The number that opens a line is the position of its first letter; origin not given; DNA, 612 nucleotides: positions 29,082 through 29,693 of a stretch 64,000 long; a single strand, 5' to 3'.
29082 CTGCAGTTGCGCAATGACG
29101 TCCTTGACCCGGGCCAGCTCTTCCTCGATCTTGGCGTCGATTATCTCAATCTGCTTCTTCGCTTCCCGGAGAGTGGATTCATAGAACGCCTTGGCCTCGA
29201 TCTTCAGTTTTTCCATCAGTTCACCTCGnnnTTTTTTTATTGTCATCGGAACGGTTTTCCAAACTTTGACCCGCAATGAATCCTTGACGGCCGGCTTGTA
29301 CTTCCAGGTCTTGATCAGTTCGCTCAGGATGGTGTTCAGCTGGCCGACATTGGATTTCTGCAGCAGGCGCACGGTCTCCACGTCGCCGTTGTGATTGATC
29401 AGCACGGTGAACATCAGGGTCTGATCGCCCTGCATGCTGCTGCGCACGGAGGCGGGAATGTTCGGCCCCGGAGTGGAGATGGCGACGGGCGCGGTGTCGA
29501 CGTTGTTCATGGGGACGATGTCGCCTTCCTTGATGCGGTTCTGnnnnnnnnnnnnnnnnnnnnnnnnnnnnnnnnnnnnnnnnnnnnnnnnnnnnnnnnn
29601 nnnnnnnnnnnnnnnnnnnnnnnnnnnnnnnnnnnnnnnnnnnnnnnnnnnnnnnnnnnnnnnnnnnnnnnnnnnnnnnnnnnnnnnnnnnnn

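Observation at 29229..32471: Unusual kinase architecture: pseudo-receiver + Hanks Ser/Thr kinase + TM + long KE-rich coiled coil + periplasmic TonB C-terminal-like domain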

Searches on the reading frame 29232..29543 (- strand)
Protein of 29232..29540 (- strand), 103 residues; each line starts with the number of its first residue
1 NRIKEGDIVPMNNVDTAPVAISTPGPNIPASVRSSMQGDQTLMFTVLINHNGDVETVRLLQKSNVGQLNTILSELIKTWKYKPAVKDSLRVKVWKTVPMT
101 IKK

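Call 5: search_protein_families(library=pfam, proteins=[window:29232-29540:-], max_evalue=10)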
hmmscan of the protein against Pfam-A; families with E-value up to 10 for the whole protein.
seq(103 aa): 2 families
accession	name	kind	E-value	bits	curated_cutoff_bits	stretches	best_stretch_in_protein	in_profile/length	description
PF03544.19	TonB_C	-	8.9e-06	26.5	24.6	1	41-98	17-74/79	Gram-negative bacterial TonB protein C-terminal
PF13103.11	TonB_2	-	0.013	16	22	1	34-77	20-63/85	TonB C terminal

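Call 6: search_protein_families(library=ncbifam, proteins=[window:29232-29540:-], max_evalue=10)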
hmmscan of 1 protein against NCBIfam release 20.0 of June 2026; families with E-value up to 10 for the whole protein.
seq(103 aa): 5 families
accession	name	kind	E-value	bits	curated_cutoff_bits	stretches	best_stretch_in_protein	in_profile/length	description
TIGR01352.1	tonB_Cterm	subfamily_domain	7.2e-05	23.1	27.1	1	41-99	15-71/76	TonB family protein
NF033768.1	myxo_SS_tail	domain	0.014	15.5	40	1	34-92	29-84/92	AgmX/PglI C-terminal domain-containing protein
NF011658.0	PRK15078.1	subfamily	0.018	13.8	333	1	58-101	62-105/380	polysaccharide export protein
NF008081.0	PRK10819.1-2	equivalog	0.045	13.7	377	1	10-84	146-219/240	TonB system transport protein TonB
NF047760.1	LIC10042_TonB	equivalog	0.12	12.5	100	1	40-82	98-140/156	LIC_10042 family TonB-like protein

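Call 25: search_solved_structures(query=A2, max_evalue=10, show_alignments=2)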
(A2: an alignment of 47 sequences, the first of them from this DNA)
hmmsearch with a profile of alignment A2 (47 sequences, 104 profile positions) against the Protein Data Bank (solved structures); distinct sequences matched with E-value up to 10: 21.
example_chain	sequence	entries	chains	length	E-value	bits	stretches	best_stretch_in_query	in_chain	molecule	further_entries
1xx3_A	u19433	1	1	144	8.9e-05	25.8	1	11-86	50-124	TonB protein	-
2grx_C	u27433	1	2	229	0.00012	25.3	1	11-86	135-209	Protein tonB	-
9ddo_F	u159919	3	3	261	0.00019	24.7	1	11-86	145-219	Protein TonB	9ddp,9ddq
9ddz_A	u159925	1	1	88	0.00032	24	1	39-93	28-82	Protein TonB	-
8rd6_A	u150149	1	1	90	0.00039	23.7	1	18-85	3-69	Protein TonB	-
9dc4_T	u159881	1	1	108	0.00055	23.2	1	39-93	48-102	Protein TonB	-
1u07_A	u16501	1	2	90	0.00056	23.2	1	19-86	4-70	TonB protein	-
2gsk_B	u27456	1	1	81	0.001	22.4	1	19-86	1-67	protein TONB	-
1ihr_A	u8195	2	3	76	0.0068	19.7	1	35-86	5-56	TonB protein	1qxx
6fip_A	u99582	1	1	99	0.017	18.5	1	34-92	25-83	Protein TonB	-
6i97_D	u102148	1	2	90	0.025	17.9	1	39-92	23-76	Protein TonB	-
2k9k_A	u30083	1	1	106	0.027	17.8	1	40-90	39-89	TonB2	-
5lw8_A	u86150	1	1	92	0.047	17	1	40-80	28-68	Protein TonB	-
6sly_A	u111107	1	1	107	0.054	16.8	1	40-79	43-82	Protein TonB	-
8y6v_C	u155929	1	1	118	0.52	13.7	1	29-74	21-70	gp244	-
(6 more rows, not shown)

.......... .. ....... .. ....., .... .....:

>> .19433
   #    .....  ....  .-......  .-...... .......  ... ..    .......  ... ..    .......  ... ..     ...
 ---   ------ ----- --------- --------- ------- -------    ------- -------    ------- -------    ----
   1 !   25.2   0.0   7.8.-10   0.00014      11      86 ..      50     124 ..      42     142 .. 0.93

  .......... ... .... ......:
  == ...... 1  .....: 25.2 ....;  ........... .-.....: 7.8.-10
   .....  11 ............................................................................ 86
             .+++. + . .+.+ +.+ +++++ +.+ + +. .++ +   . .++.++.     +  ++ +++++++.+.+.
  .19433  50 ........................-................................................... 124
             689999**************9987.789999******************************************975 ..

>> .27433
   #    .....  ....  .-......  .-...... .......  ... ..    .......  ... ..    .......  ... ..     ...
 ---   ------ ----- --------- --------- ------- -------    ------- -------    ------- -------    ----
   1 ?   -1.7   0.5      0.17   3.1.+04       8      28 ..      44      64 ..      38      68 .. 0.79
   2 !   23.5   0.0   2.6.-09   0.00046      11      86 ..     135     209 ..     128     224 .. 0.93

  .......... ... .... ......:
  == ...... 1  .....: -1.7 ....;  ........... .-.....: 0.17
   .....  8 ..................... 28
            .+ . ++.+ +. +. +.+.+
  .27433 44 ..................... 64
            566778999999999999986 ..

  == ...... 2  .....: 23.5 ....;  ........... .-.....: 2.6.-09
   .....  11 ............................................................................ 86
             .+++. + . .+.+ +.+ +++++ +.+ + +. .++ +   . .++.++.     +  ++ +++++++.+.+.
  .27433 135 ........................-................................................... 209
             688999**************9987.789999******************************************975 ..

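Call 31: predict_structure(alignment_id=A2)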
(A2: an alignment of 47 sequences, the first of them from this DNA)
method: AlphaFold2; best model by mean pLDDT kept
length: 104 residues; sequences in the alignment: 47
mean_pLDDT: 94.7   pTM: 0.81
mean pLDDT of the five models: 94.7, 94.8, 94.7, 94.6, 93.2
residues with pLDDT >= 90: 99; 70-90: 4; 50-70: 1; < 50: 0
segments of 3 or more residues with pLDDT < 50: none
pLDDT, mean of each block of 10 residues (from residue 1): 88 95 95 93 97 97 94 96 97 96 92
secondary structure, 60 per line:
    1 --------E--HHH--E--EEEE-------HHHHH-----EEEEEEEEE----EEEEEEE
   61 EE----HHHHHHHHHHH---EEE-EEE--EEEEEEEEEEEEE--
elements in order: E20-23 H31-35 E41-49 E54-62 H67-77 E81-83 E85-87 E90-102

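Call 34: fold_search(model_id=the predicted structure, library=pdb)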
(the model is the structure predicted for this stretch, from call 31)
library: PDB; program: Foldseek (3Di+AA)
matches with E <= 10: 165; with E <= 0.001: 2
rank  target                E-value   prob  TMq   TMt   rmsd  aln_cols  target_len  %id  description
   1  6i97_D                1.9e-04  1.00  0.75  0.85   1.8        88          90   14  Structure of the ferrioxamine B transporter FoxA from Pseudomonas aeruginosa in complex with ferrioxamine B and a C-te (released 2019-08-28)
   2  1u07_A                5.9e-04  1.00  0.64  0.73   2.4        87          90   17  Crystal Structure of the 92-residue C-term. part of TonB with significant structural changes compared to shorter fragm (released 2004-11-30)
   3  1u07_B                1.3e-03  1.00  0.66  0.76   2.4        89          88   17  Crystal Structure of the 92-residue C-term. part of TonB with significant structural changes compared to shorter fragm (released 2004-11-30)
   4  9dc4_T                1.5e-03  1.00  0.66  0.79   2.0        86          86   17  Transferrin Binding Protein A in complex with transferrin binding protein B, transferrin and globular domain of TonB (released 2026-03-04)
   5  8rd6_MODEL_1_A        1.5e-03  1.00  0.49  0.56   5.0        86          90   20  the C-terminal domain of TonB protein from Salmonella enterica. (released 2024-01-17)
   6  6fip_MODEL_1_A        1.8e-03  1.00  0.58  0.60   4.5        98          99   17  Solution NMR structure of Pseudomonas aeruginosa TonB CTD (released 2018-08-29)
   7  9ddz                  4.8e-03  1.00  0.60  0.73   2.5        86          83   19  Crystal Structure of Neisseria meningitidis TonB C-terminus domain (globular domain) (released 2026-03-04)
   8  2gsk_B                1.0e-02  1.00  0.64  0.80   2.5        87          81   16  Structure of the BtuB:TonB Complex (released 2006-06-13)
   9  1xx3_MODEL_1_A        1.4e-02  1.00  0.63  0.72   2.7        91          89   18  Solution Structure of Escherichia coli TonB-CTD (released 2005-02-15)
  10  7zc8_A                1.5e-02  1.00  0.59  0.69   3.4        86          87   16  Crystal structure of the C-terminal domain of FusB, a TonB homologue (released 2022-08-17)
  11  7zc8_B                2.9e-02  1.00  0.57  0.68   3.2        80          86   16  Crystal structure of the C-terminal domain of FusB, a TonB homologue (released 2022-08-17)
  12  6sly_MODEL_1_A        5.8e-02  0.99  0.51  0.50   3.3        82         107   20  NMR solution structure of Helicobacter pylori TonB-CTD (residues 179-285) (released 2020-03-25)
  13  2grx_C                8.2e-02  0.99  0.53  0.67   3.4        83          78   18  Crystal structure of TonB in complex with FhuA, E. coli outer membrane receptor for ferrichrome (released 2006-06-13)
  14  9hi3                  1.2e-01  1.00  0.61  0.34   3.0        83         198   17  C-terminal domain of pectobacterial FusB in complex with spinach ferredoxin 1 (released 2025-04-23)
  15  2k9k_MODEL_1_A        1.2e-01  0.98  0.60  0.59  13.0       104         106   15  Molecular characterization of the tonb2 protein from vibrio anguillarum (released 2008-11-18)
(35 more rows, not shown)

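Call 43: search_protein_representatives(alignment_id=A2)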
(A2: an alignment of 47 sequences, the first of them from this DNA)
Query: 47 sequences, 104 profile positions. Proteins with E-value up to 0.001 (for the whole library): 9026; up to 1e-10: 869; up to 1e-30: 42. The best 150 are listed.
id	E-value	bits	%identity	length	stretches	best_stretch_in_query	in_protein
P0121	1.3e-39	150.6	-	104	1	2-104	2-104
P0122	1.5e-38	147.2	-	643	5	14-101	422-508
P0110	1.4e-37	144.1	-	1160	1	2-104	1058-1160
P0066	1.8e-37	143.7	-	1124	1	2-104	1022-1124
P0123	2.5e-37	143.3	-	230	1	2-104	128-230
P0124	1.2e-36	141.1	-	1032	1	2-104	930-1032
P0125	1.4e-36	140.8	-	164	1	3-104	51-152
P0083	1.4e-36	140.8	-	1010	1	3-104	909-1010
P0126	1.8e-36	140.5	-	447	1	3-104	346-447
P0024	2.4e-36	140.1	-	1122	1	2-104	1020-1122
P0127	2.0e-35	137.2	-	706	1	2-104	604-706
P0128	2.5e-35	136.8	-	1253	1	3-104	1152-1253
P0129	3.4e-35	136.4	-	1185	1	2-104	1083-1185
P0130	4.1e-35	136.2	-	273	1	2-104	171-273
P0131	4.1e-35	136.1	-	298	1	3-104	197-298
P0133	8.3e-35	135.2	-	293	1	2-104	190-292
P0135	3.2e-34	133.3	-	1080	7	32-103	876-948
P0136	6.2e-34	132.4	-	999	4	3-102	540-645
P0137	1.8e-33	130.8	-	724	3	2-100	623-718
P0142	1.1e-32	128.3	-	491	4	17-101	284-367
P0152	2.8e-29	117.4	-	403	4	12-92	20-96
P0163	6.1e-27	109.9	-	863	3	23-102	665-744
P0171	5.2e-25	103.7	-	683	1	3-104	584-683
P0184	6.6e-23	96.9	-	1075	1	3-103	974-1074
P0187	1.5e-22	95.8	-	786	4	9-102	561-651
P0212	3.6e-19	84.9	-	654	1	2-101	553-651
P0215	5.6e-19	84.3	-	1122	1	2-101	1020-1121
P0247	1.1e-17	80.2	-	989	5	32-101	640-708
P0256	2.5e-17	79.0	-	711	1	4-101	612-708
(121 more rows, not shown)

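Call 47: search_protein_families(library=pfam, proteins=[P0137, P0171, P0136, P0163, P0212, P0256, P0187, P0247, P0152, P0142], max_evalue=0.001)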
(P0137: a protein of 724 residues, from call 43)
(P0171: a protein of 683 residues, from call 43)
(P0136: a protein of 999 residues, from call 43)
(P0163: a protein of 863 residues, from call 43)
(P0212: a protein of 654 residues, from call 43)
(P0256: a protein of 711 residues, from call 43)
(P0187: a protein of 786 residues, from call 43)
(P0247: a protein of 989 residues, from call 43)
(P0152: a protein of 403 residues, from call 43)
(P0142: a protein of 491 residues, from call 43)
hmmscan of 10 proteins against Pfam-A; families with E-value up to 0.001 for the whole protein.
P0137 (724 aa): 6 families
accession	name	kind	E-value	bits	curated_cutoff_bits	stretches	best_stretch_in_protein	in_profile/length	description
PF00069.31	Pkinase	-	1.3e-58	198.9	31.7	1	11-269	1-260/263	Protein kinase domain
PF03544.19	TonB_C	-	1e-52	176.9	24.6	3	647-722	2-79/79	Gram-negative bacterial TonB protein C-terminal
PF07714.23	PK_Tyr_Ser-Thr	-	1.7e-41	142.7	23.1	1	12-262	2-250/258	Protein tyrosine and serine/threonine kinase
PF03109.22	ABC1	-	2.2e-05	24.2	22.9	1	89-163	144-217/244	ABC1 atypical kinase-like domain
PF01636.29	APH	-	2.4e-05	24.6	23.2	0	117-152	151-188/239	Phosphotransferase enzyme family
PF17667.7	Pkinase_fungal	-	0.00017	20.9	24.1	1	119-199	292-378/387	Fungal protein kinase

P0171 (683 aa): 5 families
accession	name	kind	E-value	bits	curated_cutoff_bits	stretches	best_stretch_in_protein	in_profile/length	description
PF00069.31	Pkinase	-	2.3e-54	185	31.7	1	2-244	3-253/263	Protein kinase domain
PF07714.23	PK_Tyr_Ser-Thr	-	2.4e-36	125.8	23.1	1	3-244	4-250/258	Protein tyrosine and serine/threonine kinase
PF03544.19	TonB_C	-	4.5e-08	33.9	24.6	1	605-675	5-71/79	Gram-negative bacterial TonB protein C-terminal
PF03109.22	ABC1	-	1.2e-06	28.3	22.9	1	52-154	121-223/244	ABC1 atypical kinase-like domain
PF01636.29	APH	-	5.4e-06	26.8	23.2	1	42-145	84-197/239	Phosphotransferase enzyme family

P0136 (999 aa): 3 families
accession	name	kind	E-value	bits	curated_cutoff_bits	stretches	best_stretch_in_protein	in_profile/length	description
PF03544.19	TonB_C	-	3.5e-21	75.9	24.6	2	817-873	17-74/79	Gram-negative bacterial TonB protein C-terminal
PF00069.31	Pkinase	-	3.3e-10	40.2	31.7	1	77-269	64-253/263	Protein kinase domain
PF07714.23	PK_Tyr_Ser-Thr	-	4.5e-09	36.4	23.1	1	64-268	57-249/258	Protein tyrosine and serine/threonine kinase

P0163 (863 aa): 3 families
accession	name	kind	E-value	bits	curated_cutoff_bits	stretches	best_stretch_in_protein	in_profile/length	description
PF03544.19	TonB_C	-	1.8e-15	57.6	24.6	1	685-746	17-77/79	Gram-negative bacterial TonB protein C-terminal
PF00069.31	Pkinase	-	7.1e-14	52.3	31.7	1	74-269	61-253/263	Protein kinase domain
PF07714.23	PK_Tyr_Ser-Thr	-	2.5e-10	40.6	23.1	1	65-268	58-249/258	Protein tyrosine and serine/threonine kinase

P0212 (654 aa): 2 families
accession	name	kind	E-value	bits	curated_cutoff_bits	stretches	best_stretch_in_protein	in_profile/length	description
PF03544.19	TonB_C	-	3.5e-21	75.9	24.6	1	576-654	1-79/79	Gram-negative bacterial TonB protein C-terminal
PF00072.30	Response_reg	-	3.3e-17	63.1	30.2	1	6-118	1-109/111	Response regulator receiver domain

P0256 (711 aa): 2 families
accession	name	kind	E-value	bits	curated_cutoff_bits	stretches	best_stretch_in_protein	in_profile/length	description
PF03544.19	TonB_C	-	9.4e-21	74.5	24.6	1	634-711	2-79/79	Gram-negative bacterial TonB protein C-terminal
PF00072.30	Response_reg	-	5.6e-16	59.1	30.2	1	6-119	1-110/111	Response regulator receiver domain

P0187 (786 aa): 3 families
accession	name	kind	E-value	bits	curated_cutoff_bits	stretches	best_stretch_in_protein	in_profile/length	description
PF03544.19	TonB_C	-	2.6e-65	217.3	24.6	4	703-783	2-79/79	Gram-negative bacterial TonB protein C-terminal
PF05569.17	Peptidase_M56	-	1.6e-25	90.3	31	1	21-282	9-294/296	BlaR1 peptidase M56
PF06519.16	TolA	-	1.3e-07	32.2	25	0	484-519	39-74/96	TolA C-terminal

P0247 (989 aa): 4 families
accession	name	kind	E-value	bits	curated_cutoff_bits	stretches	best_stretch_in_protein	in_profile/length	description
PF03544.19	TonB_C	-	6.5e-78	257.7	24.6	4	772-848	2-79/79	Gram-negative bacterial TonB protein C-terminal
PF05569.17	Peptidase_M56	-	6e-34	118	31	1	19-295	3-296/296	BlaR1 peptidase M56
PF13103.11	TonB_2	-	1.2e-11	45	22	0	929-976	31-78/85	TonB C terminal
PF01435.24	Peptidase_M48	-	9.6e-05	22.7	20.3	1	178-230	49-104/186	Peptidase family M48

P0152 (403 aa): 3 families
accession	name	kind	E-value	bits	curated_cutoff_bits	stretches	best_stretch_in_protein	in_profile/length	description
PF03544.19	TonB_C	-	1.2e-55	186.4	24.6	4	335-400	12-78/79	Gram-negative bacterial TonB protein C-terminal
PF13103.11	TonB_2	-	7.9e-08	32.8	22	0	229-280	13-63/85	TonB C terminal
PF16886.11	ATP-synt_ab_Xtn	-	0.00012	22.2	25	0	77-97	3-23/88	ATPsynthase alpha/beta subunit barrel-sandwich domain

P0142 (491 aa): 2 families
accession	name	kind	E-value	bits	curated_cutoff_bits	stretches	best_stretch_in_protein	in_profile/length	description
PF03544.19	TonB_C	-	2.7e-83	274.9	24.6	4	175-251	3-79/79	Gram-negative bacterial TonB protein C-terminal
PF13103.11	TonB_2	-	1.4e-13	51.2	22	0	188-224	26-62/85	TonB C terminal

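Call 48: list_cluster_members(proteins=[P0137, P0171, P0136, P0163, P0212, P0256, P0187, P0152, P0133, P0215])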
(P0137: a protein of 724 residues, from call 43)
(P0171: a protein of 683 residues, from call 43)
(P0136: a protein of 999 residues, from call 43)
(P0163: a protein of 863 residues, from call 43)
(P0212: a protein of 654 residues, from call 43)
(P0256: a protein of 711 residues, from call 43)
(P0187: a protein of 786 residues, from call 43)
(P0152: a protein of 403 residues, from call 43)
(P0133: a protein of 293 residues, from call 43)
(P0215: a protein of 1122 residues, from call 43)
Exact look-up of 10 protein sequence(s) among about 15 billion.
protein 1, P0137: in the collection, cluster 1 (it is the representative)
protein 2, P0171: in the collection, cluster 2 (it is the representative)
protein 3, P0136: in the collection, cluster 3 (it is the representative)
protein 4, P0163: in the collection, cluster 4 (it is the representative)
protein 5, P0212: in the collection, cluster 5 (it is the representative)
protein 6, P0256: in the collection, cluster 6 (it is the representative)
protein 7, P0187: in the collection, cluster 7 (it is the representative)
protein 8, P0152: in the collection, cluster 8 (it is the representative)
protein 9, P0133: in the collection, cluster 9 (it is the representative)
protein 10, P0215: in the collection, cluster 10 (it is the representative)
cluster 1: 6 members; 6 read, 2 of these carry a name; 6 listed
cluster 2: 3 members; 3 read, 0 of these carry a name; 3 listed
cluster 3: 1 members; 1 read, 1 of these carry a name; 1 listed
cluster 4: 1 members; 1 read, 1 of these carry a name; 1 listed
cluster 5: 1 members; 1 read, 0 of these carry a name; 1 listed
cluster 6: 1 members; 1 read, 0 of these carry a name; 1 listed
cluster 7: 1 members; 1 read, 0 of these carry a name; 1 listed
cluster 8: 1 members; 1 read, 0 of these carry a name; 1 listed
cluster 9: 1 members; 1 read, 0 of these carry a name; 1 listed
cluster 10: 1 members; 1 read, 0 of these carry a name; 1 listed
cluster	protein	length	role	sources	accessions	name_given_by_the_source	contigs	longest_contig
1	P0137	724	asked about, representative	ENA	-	-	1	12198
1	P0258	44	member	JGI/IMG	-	hypothetical protein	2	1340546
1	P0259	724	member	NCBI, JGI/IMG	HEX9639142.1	MAG TPA: TonB family protein [Acidobacteriota bacterium]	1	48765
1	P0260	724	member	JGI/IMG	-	-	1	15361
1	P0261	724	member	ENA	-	-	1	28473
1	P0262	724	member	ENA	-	-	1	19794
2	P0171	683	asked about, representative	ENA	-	-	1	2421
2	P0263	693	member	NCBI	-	-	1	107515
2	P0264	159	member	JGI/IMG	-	-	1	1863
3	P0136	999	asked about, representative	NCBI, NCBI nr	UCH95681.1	MAG: protein kinase [Candidatus Aminicenantes bacterium]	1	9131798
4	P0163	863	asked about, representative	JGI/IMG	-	hypothetical protein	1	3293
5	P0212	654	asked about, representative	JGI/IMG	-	-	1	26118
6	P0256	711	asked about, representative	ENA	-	-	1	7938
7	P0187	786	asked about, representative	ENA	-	-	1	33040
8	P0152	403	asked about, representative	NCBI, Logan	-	-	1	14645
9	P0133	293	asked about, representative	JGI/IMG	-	-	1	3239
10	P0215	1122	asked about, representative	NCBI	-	-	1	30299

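Call 66: find_homologous_proteins(query=P0137)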
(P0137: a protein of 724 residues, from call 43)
Query P0137 (724 aa): 7900 proteins with E <= 0.001 among 8000 candidates; the best 120 are listed.
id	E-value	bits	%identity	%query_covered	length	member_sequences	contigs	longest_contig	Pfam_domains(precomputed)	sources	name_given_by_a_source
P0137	0.0e+0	1579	100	100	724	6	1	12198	PF07714.24,PF00069.32,PF03544.20,PF03109.23,PF01636.30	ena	-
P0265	0.0e+0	1179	74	100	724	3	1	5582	PF07714.24,PF00069.32,PF03544.20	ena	-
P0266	6.0e-143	496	49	37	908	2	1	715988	PF06293.21,PF07714.24,PF00069.32,PF03109.23,PF08308.18,PF01636.30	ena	-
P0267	2.4e-129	451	44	37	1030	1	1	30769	PF06293.21,PF07714.24,PF00069.32,PF13715.13,PF12330.15,PF03109.23,PF08308.18,PF13620.13,PF01163.29,PF17667.8,PF01636.30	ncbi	-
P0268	5.3e-120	420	-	-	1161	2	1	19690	PF07714.24,PF00069.32,PF26549.1,PF00930.28,PF03109.23,PF14531.13,PF26550.2,PF07676.19,PF17667.8,PF01636.30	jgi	jgi:serine/threonine protein kinase/Tol biopolymer transport system component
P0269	6.9e-117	410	42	37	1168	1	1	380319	PF25174.2,PF00930.28,PF23381.2,PF07676.19,PF17667.8,PF06293.21,PF07714.24,PF00069.32,PF26549.1,PF03109.23,PF14531.13,PF26550.2,PF25460.2,PF01636.30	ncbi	-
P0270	6.5e-115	403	41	37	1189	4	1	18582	PF07714.24,PF00069.32,PF25174.2,PF26549.1,PF00930.28,PF23381.2,PF03109.23,PF26550.2,PF07676.19,PF17667.8,PF01636.30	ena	-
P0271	1.7e-113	399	42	37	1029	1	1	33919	PF13176.13,PF24885.2,PF13428.13,PF17667.8,PF13374.13,PF14559.13,PF07714.24,PF00069.32,PF17874.8,PF00515.35,PF03109.23,PF13424.13,PF22316.3,PF13432.13,PF13181.13,PF07719.24,PF01636.30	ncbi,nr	ncbi:MAG: serine/threonine protein kinase [Candidatus Krumholzibacteriota bacterium]|nr:serine/threo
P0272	3.8e-110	387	-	-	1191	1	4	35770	PF25174.2,PF00930.28,PF23381.2,PF07676.19,PF17667.8,PF08450.19,PF06293.21,PF07714.24,PF00069.32,PF26549.1,PF03109.23,PF26550.2,PF25460.2,PF01636.30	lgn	-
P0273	6.3e-107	377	44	37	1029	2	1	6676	PF13431.13,PF13176.13,PF24885.2,PF13428.13,PF17667.8,PF13374.13,PF07721.21,PF14559.13,PF07714.24,PF00069.32,PF17874.8,PF00515.35,PF03109.23,PF13424.13,PF13432.13,PF13181.13,PF07719.24,PF01636.30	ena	-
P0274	1.2e-106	376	-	-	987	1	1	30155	PF25174.2,PF00930.28,PF23381.2,PF14583.13,PF07676.19,PF17667.8,PF07714.24,PF00069.32,PF26549.1,PF03109.23,PF26550.2,PF01636.30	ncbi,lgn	ncbi:hypothetical protein BH23CHL2_BH23CHL2_11530 [soil metagenome]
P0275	3.4e-106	374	43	38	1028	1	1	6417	PF13431.13,PF13176.13,PF24885.2,PF13428.13,PF17667.8,PF13374.13,PF07721.21,PF14559.13,PF07714.24,PF00069.32,PF17874.8,PF00515.35,PF03109.23,PF13424.13,PF22316.3,PF13432.13,PF13181.13,PF07719.24,PF01636.30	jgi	jgi:non-specific serine/threonine protein kinase/serine/threonine-protein kinase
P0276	2.2e-103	365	37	85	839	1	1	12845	PF07714.24,PF00069.32,PF03544.20,PF03109.23,PF01636.30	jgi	jgi:serine/threonine-protein kinase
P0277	1.7e-102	362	-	-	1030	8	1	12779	PF13431.13,PF13176.13,PF24885.2,PF13428.13,PF17667.8,PF13374.13,PF14559.13,PF07714.24,PF00069.32,PF17874.8,PF00515.35,PF03109.23,PF13424.13,PF22316.3,PF13432.13,PF13181.13,PF07719.24,PF01636.30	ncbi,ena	-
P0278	3.7e-101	358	38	70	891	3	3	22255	PF07714.24,PF00069.32,PF03544.20,PF03109.23,PF01636.30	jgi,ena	-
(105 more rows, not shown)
